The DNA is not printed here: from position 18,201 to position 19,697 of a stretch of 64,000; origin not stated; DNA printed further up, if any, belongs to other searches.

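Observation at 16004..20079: Accessory island (lipoprotein, PnuC, NadR, SPFH/band-7, GatB/YqeY) wedged between tail genes and unknown genes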

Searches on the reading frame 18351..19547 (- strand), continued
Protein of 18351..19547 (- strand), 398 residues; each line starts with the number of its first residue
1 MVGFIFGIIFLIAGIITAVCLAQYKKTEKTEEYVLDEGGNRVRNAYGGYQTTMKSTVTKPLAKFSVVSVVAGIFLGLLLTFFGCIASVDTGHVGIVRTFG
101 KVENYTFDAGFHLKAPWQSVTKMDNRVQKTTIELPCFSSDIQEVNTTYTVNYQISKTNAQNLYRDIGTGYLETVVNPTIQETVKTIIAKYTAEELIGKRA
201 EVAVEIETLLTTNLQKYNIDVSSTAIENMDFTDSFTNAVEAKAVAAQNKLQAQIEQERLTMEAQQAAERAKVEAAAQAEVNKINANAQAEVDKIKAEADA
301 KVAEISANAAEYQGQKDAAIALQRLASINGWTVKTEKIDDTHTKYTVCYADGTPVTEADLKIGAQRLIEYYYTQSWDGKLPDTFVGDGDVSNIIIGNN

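Call 57: find_encoding_contigs(protein=P0128, flank=10000, max_places=1)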
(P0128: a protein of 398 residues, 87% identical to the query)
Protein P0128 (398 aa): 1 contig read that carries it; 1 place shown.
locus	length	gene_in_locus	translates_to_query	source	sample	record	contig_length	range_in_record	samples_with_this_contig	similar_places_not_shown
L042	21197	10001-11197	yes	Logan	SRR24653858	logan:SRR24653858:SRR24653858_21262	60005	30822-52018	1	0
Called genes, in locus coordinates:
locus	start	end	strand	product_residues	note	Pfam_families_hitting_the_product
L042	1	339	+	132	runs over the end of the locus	-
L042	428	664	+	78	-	-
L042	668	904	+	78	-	-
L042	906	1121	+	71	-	-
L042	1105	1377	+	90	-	-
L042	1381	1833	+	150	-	-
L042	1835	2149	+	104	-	-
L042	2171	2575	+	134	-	-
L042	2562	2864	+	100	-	-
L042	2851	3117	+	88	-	-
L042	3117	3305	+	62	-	-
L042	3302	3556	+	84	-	-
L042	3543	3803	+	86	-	-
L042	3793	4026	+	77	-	-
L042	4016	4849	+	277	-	PF13521:AAA_28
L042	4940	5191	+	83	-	PF14354:Lar_restr_allev (faint)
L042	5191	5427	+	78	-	-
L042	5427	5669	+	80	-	-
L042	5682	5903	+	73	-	-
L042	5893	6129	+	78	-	-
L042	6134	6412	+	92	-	-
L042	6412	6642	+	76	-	-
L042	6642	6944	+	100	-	-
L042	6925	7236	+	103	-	-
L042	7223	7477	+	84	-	-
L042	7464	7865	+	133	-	-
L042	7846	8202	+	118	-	-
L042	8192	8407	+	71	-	-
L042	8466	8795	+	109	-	-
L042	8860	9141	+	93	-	-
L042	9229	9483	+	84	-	-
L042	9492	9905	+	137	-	-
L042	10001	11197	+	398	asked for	PF01145:Band_7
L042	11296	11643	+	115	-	PF07650:KH_2 (weak)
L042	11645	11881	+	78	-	-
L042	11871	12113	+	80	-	-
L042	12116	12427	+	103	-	-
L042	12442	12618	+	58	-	-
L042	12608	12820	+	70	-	-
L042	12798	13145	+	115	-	-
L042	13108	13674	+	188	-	-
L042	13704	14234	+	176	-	PF21448:DNMK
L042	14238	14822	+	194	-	PF00265:TK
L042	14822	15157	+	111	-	-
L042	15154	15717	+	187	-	-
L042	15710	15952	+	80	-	PF10269:Tmemb_185A (weak), PF27910:Small_Trp_rich (weak)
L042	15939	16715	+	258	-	PF04446:Thg1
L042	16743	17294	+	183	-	-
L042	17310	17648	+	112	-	-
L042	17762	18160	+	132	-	PF25682:Phage_VG64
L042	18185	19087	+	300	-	PF04055:Radical_SAM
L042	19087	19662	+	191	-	PF00075:RNase_H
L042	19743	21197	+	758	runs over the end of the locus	PF13671:AAA_33, PF00149:Metallophos, PF09511:RNA_lig_T4_1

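Call 76: search_solved_structures(query=window:18351-19547:-, max_evalue=0.01)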
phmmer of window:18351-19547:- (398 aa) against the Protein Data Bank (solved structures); distinct sequences matched with E-value up to 0.01: 10.
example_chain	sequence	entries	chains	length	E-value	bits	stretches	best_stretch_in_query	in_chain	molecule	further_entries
8rrh_B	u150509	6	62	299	8.2e-22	81.2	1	85-281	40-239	Prohibitin-2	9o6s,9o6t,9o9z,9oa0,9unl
9urz_B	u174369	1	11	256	1.9e-20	76.7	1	97-308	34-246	Prohibitin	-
9urz_D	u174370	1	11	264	9.8e-19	71.1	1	76-301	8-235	Prohibitin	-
9o9z_A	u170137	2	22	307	1e-17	67.7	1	53-285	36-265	Prohibitin 1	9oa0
8rrh_A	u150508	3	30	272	1.6e-17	67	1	59-285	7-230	Prohibitin 1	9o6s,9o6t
9unl_E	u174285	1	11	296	2e-17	66.7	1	60-286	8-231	Prohibitin 1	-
8j4i_A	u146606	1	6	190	3.4e-13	52.9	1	85-231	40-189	Prohibitin-2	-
8z5g_A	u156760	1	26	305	0.0022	20.5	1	73-309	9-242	Protein QmcA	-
7vhp_G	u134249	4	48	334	0.0083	18.7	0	68-314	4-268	Modulator of FtsH protease HflC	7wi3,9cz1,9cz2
7vhq_G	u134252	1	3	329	0.0099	18.4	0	68-314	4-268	Modulator of FtsH protease HflC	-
